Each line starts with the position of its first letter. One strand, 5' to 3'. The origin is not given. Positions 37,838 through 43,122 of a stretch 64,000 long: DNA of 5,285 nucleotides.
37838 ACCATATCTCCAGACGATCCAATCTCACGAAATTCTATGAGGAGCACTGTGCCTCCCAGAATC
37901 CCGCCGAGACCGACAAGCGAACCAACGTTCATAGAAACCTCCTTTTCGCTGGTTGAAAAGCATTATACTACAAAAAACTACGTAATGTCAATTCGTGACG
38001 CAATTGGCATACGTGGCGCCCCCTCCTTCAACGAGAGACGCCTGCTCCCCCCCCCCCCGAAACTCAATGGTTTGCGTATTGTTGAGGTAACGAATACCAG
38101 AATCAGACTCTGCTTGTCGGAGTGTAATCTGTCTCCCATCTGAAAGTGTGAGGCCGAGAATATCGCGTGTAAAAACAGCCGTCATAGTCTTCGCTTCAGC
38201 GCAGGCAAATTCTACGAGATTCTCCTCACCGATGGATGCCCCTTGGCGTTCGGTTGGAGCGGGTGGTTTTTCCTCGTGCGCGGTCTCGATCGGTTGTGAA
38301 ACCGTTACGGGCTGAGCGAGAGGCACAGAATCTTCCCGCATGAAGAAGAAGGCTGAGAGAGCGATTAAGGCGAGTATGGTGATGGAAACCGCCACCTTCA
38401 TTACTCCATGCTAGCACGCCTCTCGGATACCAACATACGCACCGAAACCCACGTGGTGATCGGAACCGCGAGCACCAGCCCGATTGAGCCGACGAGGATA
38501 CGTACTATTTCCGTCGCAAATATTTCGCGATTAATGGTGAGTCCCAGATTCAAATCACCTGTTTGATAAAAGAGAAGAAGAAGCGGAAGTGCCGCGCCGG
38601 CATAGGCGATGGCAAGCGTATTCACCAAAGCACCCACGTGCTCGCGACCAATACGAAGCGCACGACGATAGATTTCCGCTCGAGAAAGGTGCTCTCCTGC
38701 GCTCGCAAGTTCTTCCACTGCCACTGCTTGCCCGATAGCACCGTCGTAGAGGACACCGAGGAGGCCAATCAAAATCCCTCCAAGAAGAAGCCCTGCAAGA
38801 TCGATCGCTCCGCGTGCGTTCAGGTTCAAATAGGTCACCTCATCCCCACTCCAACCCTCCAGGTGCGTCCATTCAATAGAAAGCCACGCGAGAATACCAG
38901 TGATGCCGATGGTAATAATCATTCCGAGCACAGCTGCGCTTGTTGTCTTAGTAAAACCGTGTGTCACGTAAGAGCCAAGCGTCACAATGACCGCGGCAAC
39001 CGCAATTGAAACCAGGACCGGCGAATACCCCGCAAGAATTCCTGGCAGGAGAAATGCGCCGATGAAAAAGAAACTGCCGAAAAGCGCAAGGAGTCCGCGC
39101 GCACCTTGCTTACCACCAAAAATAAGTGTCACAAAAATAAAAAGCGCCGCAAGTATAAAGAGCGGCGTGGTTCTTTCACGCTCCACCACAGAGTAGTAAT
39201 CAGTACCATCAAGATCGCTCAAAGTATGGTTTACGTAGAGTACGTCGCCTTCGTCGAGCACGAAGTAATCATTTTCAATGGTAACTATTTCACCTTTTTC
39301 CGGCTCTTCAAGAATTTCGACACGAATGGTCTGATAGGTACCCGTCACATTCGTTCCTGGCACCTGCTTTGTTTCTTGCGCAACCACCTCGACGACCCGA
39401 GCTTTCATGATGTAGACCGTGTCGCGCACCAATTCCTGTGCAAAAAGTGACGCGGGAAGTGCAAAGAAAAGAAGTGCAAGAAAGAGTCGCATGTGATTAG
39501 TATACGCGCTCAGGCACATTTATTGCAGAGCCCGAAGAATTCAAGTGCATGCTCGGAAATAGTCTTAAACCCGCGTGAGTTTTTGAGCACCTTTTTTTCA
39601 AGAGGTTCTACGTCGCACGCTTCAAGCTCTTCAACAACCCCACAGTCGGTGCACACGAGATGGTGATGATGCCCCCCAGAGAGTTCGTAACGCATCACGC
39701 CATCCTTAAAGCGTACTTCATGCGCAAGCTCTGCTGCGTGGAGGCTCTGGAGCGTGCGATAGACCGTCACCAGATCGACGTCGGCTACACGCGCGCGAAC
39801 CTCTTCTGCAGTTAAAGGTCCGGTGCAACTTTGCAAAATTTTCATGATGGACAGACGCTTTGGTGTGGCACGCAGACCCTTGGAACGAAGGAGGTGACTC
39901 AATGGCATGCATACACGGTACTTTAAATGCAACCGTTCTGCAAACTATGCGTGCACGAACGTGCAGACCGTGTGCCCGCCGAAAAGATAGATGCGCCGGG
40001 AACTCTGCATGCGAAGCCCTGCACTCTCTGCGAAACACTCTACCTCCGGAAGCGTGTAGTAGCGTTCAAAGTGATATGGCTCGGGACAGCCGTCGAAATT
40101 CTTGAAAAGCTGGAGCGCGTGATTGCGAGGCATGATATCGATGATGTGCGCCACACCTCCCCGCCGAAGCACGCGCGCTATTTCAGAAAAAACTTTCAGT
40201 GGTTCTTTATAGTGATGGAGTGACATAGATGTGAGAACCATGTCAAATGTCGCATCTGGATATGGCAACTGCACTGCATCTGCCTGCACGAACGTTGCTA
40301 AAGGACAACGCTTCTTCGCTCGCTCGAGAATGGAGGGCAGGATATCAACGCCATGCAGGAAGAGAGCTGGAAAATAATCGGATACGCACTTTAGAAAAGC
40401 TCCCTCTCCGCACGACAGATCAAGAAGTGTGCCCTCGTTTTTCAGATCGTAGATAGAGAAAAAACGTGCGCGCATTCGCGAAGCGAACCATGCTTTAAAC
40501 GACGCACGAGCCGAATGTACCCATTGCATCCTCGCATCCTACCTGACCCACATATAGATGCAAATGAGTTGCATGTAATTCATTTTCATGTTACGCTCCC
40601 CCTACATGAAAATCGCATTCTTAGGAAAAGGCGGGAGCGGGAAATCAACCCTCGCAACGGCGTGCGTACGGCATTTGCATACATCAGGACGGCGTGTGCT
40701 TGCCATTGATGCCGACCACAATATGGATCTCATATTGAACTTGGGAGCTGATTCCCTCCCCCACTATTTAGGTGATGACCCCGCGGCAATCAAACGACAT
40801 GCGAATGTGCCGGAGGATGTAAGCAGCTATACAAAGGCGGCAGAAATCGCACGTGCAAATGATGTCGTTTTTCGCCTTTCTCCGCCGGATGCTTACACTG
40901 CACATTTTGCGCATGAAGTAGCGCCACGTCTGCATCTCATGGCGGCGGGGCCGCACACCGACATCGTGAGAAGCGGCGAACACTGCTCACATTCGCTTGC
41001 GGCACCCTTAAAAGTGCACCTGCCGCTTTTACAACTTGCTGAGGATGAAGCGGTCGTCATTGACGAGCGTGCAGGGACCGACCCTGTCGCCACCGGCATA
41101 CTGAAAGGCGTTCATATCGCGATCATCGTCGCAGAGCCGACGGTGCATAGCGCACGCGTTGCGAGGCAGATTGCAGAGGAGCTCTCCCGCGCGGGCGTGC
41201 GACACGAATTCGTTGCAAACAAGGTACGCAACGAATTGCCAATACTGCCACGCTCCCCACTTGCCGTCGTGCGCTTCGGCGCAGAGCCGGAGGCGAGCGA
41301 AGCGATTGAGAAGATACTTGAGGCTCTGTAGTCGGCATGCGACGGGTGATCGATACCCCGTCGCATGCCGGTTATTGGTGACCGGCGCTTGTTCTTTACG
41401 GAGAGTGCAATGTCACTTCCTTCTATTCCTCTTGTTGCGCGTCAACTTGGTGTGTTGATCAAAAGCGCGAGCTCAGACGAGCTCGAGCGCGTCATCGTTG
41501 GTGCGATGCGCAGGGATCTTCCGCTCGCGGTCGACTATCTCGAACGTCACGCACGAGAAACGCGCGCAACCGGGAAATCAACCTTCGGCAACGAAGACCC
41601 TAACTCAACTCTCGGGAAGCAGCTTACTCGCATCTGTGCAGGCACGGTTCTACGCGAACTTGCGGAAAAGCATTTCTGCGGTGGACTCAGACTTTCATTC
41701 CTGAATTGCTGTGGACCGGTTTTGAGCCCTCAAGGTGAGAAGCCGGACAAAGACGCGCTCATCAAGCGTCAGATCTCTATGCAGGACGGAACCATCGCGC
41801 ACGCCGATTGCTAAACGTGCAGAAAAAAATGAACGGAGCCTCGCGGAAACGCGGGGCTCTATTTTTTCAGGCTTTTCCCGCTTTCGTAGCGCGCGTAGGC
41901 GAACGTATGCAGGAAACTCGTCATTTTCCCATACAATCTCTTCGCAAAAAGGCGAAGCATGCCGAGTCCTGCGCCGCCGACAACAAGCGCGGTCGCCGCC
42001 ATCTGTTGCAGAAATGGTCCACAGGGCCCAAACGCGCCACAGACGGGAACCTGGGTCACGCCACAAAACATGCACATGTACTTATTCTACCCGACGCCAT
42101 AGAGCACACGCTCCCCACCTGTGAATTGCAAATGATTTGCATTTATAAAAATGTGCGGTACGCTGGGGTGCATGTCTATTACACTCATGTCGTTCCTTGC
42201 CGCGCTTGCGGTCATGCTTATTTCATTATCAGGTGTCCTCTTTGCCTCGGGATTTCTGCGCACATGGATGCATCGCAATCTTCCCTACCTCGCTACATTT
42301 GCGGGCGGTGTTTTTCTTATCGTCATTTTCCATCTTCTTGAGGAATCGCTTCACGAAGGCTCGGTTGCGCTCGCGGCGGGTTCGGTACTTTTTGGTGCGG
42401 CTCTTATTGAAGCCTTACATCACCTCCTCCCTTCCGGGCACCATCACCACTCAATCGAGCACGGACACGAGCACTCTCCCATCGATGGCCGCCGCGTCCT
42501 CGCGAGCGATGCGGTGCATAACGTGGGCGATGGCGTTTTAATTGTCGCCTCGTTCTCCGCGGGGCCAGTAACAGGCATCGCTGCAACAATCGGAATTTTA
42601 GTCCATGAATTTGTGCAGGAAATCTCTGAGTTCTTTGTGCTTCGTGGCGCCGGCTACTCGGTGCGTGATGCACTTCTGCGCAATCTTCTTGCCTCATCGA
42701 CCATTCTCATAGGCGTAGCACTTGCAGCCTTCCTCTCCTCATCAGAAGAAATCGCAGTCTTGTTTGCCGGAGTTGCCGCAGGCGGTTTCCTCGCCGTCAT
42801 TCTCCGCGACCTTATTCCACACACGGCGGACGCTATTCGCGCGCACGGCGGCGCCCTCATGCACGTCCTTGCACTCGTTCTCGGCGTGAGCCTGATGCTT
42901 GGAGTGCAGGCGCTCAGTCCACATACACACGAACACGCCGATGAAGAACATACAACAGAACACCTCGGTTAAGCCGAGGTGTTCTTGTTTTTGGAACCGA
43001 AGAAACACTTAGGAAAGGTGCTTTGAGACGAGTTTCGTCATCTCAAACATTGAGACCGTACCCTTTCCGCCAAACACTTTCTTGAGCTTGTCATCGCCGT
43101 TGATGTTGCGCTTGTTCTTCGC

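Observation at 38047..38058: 12-nt homopolymeric G/C tract inside the MliC-like gene: candidate phase-variable contingency locus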

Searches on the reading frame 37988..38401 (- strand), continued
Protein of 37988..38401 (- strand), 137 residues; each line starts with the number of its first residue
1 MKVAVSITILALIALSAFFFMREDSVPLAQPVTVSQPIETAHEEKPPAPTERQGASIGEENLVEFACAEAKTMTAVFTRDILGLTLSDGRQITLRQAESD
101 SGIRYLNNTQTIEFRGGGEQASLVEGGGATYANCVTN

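Call 58: find_encoding_contigs(protein=P0078, flank=300, max_places=3)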
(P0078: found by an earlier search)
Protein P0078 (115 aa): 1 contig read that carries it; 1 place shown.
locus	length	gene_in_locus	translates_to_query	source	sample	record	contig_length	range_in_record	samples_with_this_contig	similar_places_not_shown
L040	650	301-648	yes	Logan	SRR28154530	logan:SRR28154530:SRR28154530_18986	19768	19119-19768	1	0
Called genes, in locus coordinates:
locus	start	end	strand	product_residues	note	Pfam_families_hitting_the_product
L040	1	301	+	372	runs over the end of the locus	PF07907:YibE_F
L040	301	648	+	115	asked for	PF09864:MliC (weak)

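Call 59: find_encoding_contigs(protein=P0077, flank=300, max_places=3)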
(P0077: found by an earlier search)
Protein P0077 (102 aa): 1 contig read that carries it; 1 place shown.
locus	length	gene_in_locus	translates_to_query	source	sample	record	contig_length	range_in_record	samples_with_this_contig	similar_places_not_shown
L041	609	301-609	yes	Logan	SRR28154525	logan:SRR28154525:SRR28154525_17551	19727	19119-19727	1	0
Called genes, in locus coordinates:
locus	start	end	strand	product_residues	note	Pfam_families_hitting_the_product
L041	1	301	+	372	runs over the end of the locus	PF07907:YibE_F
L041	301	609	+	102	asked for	?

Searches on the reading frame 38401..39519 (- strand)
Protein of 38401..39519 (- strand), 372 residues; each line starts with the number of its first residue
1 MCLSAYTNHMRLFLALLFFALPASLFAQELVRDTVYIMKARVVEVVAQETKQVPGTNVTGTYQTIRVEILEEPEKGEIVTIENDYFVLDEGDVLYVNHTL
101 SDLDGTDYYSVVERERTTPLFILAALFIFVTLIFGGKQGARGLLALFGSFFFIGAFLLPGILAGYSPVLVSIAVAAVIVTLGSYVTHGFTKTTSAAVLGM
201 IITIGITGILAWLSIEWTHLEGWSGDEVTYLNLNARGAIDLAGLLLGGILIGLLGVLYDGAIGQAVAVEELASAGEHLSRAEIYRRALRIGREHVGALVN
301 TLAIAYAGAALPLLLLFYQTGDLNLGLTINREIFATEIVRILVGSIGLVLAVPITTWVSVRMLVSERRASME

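Call 15: find_encoding_contigs(protein=window:38401-39519:-, flank=2500, max_places=10)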
Protein window:38401-39519:- (372 aa): 11 contigs read that carry it; 3 places shown.
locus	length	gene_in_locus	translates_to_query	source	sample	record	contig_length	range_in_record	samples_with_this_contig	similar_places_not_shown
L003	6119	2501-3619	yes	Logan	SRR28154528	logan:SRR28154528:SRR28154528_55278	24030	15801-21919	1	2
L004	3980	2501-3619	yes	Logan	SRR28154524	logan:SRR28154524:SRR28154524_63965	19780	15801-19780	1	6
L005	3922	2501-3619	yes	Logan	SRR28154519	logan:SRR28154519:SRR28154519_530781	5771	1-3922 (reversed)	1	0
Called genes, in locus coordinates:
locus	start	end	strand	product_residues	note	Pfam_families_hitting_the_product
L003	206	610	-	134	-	PF20704:KH_NucS_shadow (weak)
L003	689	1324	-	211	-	-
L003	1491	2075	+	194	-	PF13489:Methyltransf_23, PF01209:Ubie_methyltran, PF00891:Methyltransf_2 (weak), PF13847:Methyltransf_31, PF08241:Methyltransf_11, PF08242:Methyltransf_12, PF13649:Methyltransf_25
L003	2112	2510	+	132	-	PF01475:FUR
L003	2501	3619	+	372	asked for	PF07907:YibE_F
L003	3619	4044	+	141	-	PF09864:MliC (weak)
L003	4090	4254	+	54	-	-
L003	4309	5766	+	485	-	PF01336:tRNA_anti-codon, PF00152:tRNA-synt_2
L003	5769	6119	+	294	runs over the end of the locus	PF00892:EamA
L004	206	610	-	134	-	PF20704:KH_NucS_shadow (weak)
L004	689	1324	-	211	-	-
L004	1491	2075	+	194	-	PF13489:Methyltransf_23, PF01209:Ubie_methyltran, PF00891:Methyltransf_2 (weak), PF13847:Methyltransf_31, PF08241:Methyltransf_11, PF08242:Methyltransf_12, PF13649:Methyltransf_25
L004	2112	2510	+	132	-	PF01475:FUR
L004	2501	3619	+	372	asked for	PF07907:YibE_F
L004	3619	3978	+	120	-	?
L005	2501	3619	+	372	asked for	PF07907:YibE_F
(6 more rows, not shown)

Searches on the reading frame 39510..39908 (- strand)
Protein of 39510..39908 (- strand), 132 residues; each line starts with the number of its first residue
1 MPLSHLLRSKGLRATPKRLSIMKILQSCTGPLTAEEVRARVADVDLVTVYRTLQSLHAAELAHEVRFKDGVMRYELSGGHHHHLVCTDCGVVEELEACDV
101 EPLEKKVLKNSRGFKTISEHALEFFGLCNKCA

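Call 44: search_protein_families(library=pfam, proteins=[window:39510-39908:-], max_evalue=0.00001)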
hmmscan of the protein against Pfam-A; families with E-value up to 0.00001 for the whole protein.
window:39510-39908:- (132 aa): 1 family
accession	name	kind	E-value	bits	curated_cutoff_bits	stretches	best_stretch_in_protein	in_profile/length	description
PF01475.25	FUR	-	9.7e-25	87.5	23.1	1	10-124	2-120/121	Ferric uptake regulator family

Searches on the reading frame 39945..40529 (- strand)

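Call 44: search_protein_families(library=pfam, proteins=[window:39945-40529:-], max_evalue=0.00001)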
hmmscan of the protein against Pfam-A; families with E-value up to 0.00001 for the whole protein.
window:39945-40529:- (194 aa): 6 families
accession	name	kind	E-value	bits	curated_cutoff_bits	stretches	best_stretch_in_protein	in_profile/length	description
PF08241.18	Methyltransf_11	-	2.3e-22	79.9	21.2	1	36-127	1-93/95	Methyltransferase domain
PF13649.12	Methyltransf_25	-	1.3e-19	71.1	27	1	36-125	2-97/97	Methyltransferase domain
PF13847.12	Methyltransf_31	-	2.8e-15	56.7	27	1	30-133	2-113/145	Methyltransferase domain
PF13489.12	Methyltransf_23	-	2.2e-14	54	27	1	19-176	12-163/164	Methyltransferase domain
PF08242.18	Methyltransf_12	-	1.2e-13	52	30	1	36-126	1-97/98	Methyltransferase domain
PF01209.24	Ubie_methyltran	-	4.4e-10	39.7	20.1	1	29-132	45-154/233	ubiE/COQ5 methyltransferase family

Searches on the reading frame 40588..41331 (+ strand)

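Call 44: search_protein_families(library=pfam, proteins=[window:40588-41331:+], max_evalue=0.00001)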
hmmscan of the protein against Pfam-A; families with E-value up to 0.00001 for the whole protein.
window:40588-41331:+ (247 aa): 2 families
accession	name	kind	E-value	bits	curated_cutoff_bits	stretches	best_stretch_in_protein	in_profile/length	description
PF01656.29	CbiA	-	1.6e-07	31.8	25.4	1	13-50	6-43/125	CobQ/CobB/MinD/ParA nucleotide binding domain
PF00142.24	Fer4_NifH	-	3.4e-06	27.2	25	0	7-47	1-41/271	4Fe-4S iron sulfur cluster binding proteins, NifH/frxC family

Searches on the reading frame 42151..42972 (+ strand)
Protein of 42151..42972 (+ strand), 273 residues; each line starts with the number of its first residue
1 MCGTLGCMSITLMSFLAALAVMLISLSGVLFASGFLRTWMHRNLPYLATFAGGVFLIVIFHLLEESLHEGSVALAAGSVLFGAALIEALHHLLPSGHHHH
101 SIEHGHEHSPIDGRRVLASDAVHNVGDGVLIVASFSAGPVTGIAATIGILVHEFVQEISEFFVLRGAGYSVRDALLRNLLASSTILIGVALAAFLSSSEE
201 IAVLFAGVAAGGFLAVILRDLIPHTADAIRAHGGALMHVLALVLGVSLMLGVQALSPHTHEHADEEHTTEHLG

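Call 45: search_protein_families(library=pfam, proteins=[window:42151-42972:+], max_evalue=0.00001)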
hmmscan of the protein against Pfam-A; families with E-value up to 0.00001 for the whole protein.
window:42151-42972:+ (273 aa): 1 family
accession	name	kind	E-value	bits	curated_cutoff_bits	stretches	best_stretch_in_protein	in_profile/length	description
PF02535.28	Zip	-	2.6e-19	70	35.1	1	97-252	163-322/323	ZIP Zinc transporter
